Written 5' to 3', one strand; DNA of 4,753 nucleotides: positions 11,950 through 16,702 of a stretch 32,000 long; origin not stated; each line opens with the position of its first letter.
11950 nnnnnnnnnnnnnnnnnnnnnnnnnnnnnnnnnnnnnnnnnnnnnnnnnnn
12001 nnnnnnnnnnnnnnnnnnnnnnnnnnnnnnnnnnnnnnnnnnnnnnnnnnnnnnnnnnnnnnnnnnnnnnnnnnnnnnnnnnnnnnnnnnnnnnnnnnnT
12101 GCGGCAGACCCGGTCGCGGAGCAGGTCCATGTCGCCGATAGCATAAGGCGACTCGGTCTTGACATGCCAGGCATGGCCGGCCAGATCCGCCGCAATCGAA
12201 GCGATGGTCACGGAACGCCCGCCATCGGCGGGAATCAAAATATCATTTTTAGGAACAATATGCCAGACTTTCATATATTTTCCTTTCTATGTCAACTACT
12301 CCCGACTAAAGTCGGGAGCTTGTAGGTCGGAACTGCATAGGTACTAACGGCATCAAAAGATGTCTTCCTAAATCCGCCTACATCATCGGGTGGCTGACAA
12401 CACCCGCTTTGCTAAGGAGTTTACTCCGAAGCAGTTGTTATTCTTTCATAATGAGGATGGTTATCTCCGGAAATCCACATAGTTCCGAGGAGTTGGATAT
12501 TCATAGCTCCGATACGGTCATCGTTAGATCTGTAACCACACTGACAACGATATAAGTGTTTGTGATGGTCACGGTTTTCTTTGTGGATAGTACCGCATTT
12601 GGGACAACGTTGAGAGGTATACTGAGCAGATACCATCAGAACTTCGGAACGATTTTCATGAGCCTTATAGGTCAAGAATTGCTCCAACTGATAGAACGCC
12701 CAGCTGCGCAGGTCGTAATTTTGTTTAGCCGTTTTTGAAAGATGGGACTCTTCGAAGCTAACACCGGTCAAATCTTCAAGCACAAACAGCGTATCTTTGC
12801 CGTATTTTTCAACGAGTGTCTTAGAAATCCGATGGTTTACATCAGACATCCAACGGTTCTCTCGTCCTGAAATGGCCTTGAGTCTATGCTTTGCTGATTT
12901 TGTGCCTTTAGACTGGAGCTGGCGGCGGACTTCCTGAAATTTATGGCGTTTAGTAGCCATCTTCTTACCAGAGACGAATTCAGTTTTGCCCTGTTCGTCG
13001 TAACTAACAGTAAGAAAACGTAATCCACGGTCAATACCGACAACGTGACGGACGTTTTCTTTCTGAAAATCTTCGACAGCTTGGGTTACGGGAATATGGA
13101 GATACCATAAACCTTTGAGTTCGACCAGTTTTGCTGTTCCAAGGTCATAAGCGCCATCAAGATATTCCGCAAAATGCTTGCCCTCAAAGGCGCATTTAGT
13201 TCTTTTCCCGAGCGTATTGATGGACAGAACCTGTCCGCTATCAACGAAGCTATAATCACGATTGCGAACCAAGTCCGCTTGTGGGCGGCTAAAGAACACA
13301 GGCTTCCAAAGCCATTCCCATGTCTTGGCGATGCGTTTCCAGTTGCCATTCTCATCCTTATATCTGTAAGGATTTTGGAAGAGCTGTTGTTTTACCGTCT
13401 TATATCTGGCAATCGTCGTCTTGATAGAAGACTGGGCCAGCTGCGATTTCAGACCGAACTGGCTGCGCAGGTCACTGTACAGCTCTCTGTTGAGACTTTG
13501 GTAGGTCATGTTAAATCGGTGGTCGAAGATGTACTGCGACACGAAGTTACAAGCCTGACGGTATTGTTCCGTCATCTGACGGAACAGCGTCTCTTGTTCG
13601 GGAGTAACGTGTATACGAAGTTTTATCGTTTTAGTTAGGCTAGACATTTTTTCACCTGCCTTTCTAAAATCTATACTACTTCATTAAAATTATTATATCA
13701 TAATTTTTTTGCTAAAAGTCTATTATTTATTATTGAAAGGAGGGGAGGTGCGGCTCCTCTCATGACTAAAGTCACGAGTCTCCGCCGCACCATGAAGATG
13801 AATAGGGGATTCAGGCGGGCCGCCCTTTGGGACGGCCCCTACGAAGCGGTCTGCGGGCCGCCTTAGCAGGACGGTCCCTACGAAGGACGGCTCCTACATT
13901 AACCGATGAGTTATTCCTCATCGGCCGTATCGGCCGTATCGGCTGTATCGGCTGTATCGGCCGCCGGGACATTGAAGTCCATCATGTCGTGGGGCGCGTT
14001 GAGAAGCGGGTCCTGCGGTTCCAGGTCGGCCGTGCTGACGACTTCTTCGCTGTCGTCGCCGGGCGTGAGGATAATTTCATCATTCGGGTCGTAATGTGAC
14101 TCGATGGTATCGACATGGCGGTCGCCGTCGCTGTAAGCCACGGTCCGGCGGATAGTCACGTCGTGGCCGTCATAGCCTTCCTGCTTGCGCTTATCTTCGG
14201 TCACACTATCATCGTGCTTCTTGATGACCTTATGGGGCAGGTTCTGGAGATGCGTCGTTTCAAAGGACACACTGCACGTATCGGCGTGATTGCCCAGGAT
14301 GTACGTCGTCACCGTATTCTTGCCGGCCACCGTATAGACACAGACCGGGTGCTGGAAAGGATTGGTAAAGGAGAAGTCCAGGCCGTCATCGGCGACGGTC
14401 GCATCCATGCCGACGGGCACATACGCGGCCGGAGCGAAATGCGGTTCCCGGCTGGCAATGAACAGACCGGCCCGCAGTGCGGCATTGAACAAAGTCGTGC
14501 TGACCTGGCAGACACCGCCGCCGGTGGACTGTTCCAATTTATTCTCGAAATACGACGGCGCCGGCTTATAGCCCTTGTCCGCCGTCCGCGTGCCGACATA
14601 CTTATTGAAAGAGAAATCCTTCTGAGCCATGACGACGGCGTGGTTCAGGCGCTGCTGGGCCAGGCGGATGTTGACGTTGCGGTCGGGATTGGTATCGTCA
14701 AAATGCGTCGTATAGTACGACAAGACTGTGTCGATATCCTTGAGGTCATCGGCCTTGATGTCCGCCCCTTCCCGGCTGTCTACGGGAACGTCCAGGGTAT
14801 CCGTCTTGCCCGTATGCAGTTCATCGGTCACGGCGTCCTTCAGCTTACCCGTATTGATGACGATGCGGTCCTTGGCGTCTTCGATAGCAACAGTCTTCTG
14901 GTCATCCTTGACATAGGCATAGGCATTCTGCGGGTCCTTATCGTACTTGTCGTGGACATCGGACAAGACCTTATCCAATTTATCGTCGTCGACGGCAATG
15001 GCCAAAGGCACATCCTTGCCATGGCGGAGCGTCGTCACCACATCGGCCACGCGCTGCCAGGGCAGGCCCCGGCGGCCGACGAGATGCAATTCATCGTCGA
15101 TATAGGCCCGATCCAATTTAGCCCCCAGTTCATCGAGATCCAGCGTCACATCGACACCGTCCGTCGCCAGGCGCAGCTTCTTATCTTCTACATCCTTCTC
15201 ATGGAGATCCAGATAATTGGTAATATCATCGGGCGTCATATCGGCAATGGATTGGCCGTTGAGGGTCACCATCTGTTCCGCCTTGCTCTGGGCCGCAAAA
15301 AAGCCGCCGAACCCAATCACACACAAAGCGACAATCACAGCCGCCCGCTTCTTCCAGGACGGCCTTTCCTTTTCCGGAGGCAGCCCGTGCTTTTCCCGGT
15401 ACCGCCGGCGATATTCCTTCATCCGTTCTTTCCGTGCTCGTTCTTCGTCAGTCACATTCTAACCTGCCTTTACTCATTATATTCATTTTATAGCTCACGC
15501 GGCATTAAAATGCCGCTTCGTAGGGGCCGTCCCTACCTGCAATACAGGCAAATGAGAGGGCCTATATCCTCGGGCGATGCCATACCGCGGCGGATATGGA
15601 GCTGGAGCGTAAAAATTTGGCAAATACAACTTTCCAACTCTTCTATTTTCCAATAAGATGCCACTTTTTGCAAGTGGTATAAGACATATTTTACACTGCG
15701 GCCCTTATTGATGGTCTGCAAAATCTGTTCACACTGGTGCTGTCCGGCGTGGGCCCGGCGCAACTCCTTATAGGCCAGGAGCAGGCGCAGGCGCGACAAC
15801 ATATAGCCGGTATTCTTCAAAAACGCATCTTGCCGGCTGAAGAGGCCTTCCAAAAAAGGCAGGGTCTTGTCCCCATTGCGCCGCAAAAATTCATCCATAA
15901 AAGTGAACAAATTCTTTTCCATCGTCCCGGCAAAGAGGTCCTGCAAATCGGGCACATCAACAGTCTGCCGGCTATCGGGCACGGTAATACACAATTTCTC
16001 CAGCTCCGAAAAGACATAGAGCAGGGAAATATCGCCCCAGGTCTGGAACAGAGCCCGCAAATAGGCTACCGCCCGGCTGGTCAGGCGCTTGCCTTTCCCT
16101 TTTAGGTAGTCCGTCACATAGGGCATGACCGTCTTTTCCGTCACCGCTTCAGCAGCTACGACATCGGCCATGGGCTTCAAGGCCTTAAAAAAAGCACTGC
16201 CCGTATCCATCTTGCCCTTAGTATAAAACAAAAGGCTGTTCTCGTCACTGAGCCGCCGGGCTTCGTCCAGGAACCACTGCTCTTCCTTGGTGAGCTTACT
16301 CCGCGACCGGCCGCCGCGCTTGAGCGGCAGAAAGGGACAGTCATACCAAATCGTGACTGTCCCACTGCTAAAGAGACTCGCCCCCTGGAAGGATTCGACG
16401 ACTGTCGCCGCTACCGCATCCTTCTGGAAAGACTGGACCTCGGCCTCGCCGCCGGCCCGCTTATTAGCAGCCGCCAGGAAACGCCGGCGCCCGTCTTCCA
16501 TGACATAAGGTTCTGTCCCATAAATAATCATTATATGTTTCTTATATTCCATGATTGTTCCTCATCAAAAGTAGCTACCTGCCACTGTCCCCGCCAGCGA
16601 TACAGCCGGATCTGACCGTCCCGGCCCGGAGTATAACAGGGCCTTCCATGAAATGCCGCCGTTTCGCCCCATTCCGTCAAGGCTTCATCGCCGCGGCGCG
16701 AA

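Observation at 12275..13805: TnpB-only IS200/IS605 element about 24 nt upstream of the polC start codon; the predicted omega-RNA guide is the polC ribosome-binding region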

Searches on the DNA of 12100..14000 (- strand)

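Call 6: search_rna_families(source=window, start=12100, end=14000, threshold=evalue, max_evalue=5, show_alignments=3)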
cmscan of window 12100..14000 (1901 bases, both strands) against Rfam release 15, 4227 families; matches with E-value up to 5: 2.
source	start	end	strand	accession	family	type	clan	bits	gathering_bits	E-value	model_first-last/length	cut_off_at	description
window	13739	13838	+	RF01529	CC3552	Gene; sRNA;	-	25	50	0.18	1-106/106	no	Cauldobacter sRNA CC3552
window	12291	12361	+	RF02351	psRNA14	Gene; sRNA;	-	20.1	60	2.9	1-84/84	no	Proteobacteria sRNA psRNA14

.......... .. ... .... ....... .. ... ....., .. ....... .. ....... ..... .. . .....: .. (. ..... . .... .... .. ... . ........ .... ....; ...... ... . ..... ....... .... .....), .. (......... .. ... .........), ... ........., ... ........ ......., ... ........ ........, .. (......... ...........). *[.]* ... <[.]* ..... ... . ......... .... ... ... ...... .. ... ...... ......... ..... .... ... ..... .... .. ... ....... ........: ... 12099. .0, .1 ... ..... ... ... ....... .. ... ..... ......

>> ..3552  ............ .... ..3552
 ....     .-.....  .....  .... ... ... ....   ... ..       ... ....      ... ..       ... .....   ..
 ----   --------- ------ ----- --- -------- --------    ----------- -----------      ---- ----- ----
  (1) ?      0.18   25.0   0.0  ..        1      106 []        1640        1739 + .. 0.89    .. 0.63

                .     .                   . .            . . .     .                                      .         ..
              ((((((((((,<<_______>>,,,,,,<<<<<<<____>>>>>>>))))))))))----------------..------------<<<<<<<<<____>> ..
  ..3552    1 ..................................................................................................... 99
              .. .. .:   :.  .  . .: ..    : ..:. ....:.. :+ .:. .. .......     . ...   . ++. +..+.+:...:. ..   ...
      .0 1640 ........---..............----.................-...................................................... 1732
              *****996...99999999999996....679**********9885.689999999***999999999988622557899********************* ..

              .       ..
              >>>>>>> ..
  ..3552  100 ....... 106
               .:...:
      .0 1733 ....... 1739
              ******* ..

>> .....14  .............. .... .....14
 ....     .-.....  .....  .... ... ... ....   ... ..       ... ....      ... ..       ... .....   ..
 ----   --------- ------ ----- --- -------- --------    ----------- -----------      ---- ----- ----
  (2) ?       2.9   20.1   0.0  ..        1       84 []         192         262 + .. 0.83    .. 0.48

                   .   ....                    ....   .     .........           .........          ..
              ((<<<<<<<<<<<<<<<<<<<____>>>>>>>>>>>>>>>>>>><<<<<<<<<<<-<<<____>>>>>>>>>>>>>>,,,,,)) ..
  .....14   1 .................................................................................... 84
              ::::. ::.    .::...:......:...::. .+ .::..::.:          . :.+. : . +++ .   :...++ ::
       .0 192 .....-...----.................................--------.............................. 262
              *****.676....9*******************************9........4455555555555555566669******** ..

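Call 46: search_dna_similar(query=window:12291-13797:-, collection=plasmids, mode=near, max_rows=10)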
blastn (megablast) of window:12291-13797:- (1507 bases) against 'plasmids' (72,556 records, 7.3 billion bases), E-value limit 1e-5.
No match.

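Call 47: search_dna_similar(query=window:12291-13797:-, collection=phages, mode=near, max_rows=10)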
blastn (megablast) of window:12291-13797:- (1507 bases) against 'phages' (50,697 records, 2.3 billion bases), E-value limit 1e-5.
No match.

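Call 56: build_rna_model(alignment_id=A4)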
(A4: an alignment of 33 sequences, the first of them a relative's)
Model R1 built from alignment A4 (33 sequences, 195 columns); structure: RNAalifold consensus.
model positions 163; base pairs 31; branch points 2; effective number of sequences 1.5; information 0.591 bits per position. Calibrated on 0.2 Mb of random sequence (short: E-values are rough).
structure used (alignment columns):
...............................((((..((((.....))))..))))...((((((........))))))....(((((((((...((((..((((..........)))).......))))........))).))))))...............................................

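Call 57: search_with_rna_model(model_id=R1, source=window, max_evalue=1, show_alignments=1)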
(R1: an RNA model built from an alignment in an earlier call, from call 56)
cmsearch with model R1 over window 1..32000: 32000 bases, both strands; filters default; matches with E-value up to 1: 2.
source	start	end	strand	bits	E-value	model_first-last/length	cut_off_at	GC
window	12291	12451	-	177.5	2.1e-43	1-163/163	no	0.47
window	30829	30931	-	13.9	0.048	1-163/163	no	0.43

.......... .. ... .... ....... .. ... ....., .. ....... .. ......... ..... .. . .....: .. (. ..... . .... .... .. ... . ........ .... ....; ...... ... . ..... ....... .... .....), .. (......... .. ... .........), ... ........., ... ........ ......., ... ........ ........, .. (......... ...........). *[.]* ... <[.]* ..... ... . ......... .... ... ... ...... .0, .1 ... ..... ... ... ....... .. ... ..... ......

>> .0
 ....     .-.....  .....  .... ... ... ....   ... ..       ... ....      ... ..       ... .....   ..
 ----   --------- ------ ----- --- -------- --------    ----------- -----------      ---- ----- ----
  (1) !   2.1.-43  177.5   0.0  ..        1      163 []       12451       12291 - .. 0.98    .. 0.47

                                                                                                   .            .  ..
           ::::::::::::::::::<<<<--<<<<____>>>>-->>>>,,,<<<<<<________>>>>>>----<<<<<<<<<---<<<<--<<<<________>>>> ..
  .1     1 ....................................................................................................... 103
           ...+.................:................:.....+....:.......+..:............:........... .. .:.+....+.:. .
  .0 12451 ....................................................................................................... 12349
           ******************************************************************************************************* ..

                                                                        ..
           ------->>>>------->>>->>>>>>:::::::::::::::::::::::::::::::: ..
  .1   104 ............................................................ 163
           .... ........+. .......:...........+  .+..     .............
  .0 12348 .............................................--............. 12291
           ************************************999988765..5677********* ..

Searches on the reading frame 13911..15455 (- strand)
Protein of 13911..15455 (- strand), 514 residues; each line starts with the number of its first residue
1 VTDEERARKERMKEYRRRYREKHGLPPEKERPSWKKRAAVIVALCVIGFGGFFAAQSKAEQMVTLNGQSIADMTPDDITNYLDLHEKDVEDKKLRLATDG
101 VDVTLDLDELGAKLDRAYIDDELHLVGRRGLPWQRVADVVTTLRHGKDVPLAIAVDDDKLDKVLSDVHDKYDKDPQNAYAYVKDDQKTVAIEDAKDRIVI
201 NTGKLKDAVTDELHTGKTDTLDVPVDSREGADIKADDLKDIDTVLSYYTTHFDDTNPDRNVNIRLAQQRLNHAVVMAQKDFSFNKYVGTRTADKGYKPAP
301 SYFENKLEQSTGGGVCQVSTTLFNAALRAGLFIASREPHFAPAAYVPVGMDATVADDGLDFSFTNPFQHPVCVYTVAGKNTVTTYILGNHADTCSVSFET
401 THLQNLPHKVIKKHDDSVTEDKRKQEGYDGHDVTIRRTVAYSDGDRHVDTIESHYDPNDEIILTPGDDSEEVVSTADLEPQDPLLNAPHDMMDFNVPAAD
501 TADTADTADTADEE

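Call 4: search_protein_families(library=pfam, proteins=[window:13911-15455:-])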
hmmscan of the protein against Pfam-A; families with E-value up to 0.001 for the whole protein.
window:13911-15455:- (514 aa): 2 families
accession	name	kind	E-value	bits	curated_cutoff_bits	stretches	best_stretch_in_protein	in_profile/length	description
PF04294.18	VanW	-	8.9e-44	148.6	27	1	259-386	2-129/130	VanW like protein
PF12229.13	PG_binding_4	-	4.1e-07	30.6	22.1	1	104-217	2-112/117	Putative peptidoglycan binding domain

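Call 12: find_encoding_contigs(protein=window:13911-15455:-, flank=4000, max_places=10)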
Protein window:13911-15455:- (514 aa): 3 contigs read that carry it; 3 places shown.
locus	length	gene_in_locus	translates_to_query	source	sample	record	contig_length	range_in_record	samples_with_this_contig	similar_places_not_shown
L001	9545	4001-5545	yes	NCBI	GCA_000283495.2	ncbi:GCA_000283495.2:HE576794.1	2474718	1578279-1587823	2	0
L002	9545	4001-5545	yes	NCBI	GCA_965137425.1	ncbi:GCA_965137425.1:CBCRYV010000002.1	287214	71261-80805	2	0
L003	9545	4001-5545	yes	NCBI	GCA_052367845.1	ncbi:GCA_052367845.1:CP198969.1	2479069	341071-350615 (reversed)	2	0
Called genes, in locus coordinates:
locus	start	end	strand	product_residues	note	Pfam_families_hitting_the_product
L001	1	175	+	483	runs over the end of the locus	PF02386:TrkH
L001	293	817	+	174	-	PF10531:SLBB, PF22461:SLBB_2 (weak), PF12836:HHH_3, PF00633:HHH (weak), PF14520:HHH_5 (faint)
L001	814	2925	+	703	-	PF13567:DUF4131, PF03772:Competence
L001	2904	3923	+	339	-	PF06144:DNA_pol3_delta (faint), PF21694:DNA_pol3_delta_C (weak)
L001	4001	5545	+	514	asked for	-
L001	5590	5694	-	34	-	-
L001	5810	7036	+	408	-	PF01385:OrfB_IS605, PF07282:Cas12f1-like_TNB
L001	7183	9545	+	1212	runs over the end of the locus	PF01336:tRNA_anti-codon (faint), PF02811:PHP, PF07733:DNA_pol3_alpha, PF17657:DNA_pol3_finger, PF14579:HHH_6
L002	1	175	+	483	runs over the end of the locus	PF02386:TrkH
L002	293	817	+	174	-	PF10531:SLBB, PF22461:SLBB_2 (weak), PF12836:HHH_3, PF00633:HHH (weak), PF14520:HHH_5 (faint)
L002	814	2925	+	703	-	PF13567:DUF4131, PF03772:Competence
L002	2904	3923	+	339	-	PF06144:DNA_pol3_delta (faint), PF21694:DNA_pol3_delta_C (weak)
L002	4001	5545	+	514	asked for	-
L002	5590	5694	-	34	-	-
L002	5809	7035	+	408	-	-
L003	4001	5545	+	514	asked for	-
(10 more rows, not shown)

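Call 27: search_protein_families(library=ncbifam, proteins=[window:13911-15455:-])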
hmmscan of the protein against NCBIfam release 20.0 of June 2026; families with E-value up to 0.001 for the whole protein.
window:13911-15455:- (514 aa): 3 families
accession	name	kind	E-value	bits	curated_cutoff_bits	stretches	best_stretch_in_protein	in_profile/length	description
NF033128.2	vanW-gen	equivalog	5.7e-15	55.6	365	1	260-395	71-211/271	glycopeptide resistance accessory protein VanW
NF033123.1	vanW-G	exception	3.9e-09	36.6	600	1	260-367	71-183/273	glycopeptide resistance accessory protein VanW-G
NF033122.1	vanW-B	exception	1.2e-08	34.6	610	1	240-365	51-182/275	glycopeptide resistance accessory protein VanW-B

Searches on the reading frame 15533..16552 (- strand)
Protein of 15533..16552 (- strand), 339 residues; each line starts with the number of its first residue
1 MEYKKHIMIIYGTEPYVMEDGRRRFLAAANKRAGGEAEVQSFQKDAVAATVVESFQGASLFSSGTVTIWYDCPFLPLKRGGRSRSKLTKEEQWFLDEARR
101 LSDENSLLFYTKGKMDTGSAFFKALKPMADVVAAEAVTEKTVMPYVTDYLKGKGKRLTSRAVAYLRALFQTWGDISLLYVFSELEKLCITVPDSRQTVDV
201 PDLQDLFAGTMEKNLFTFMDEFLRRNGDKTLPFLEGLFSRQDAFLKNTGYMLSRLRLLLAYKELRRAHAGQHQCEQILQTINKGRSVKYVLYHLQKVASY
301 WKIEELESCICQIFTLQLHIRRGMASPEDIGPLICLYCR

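Call 4: search_protein_families(library=pfam, proteins=[window:15533-16552:-])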
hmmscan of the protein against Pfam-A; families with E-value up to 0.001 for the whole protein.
window:15533-16552:- (339 aa): 2 families
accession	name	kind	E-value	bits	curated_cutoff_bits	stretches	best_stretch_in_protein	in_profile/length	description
PF06144.19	DNA_pol3_delta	-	1.4e-06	28.8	21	1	9-134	2-123/124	DNA polymerase III, delta subunit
PF21694.2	DNA_pol3_delta_C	-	3.9e-06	27.3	27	1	212-328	1-111/121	DNA polymerase III delta subunit, C-terminal domain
